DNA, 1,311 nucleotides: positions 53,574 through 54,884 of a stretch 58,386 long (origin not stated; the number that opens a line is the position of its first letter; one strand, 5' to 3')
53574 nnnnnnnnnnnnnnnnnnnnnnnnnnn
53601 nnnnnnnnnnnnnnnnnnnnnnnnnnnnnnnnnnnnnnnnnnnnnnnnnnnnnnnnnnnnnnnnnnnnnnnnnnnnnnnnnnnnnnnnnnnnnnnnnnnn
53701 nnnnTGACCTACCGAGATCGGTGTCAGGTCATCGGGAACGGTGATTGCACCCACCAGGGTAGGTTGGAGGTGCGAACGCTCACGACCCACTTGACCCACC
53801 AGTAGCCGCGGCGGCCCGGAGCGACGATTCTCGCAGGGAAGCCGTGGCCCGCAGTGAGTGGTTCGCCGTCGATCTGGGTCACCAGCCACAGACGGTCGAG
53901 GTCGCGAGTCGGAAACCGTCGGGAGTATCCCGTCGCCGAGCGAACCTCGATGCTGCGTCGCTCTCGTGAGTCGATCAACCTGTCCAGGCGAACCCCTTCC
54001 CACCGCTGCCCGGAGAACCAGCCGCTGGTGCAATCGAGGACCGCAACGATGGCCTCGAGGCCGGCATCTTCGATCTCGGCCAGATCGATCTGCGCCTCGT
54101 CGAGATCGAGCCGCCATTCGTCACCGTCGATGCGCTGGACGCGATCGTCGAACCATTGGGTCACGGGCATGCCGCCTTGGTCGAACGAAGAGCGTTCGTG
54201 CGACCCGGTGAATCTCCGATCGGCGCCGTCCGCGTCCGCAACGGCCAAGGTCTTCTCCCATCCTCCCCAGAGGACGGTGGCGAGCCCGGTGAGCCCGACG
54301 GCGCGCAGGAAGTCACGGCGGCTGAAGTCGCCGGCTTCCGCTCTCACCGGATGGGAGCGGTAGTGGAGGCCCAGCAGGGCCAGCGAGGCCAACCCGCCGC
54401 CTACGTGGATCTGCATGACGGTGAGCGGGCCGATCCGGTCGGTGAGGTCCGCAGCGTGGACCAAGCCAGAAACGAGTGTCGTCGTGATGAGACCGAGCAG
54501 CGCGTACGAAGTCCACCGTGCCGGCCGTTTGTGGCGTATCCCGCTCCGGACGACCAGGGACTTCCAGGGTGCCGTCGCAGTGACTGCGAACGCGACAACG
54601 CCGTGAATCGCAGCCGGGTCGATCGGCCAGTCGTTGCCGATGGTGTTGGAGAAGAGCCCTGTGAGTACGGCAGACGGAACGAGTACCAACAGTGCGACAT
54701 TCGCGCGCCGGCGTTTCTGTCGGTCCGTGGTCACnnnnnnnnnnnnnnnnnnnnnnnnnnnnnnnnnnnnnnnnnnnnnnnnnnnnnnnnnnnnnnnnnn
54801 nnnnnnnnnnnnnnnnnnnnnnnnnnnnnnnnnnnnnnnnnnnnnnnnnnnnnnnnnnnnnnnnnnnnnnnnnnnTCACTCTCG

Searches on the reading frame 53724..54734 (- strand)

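Call 23: search_protein_families(library=pfam, proteins=[window:53724-54734:-])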
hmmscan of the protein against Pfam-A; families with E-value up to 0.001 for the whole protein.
window:53724-54734:- (336 aa): 1 family
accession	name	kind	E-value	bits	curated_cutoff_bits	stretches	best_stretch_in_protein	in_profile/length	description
PF00174.25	Oxidored_molyb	-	2e-16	60.5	24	1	199-323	4-161/169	Oxidoreductase molybdopterin binding domain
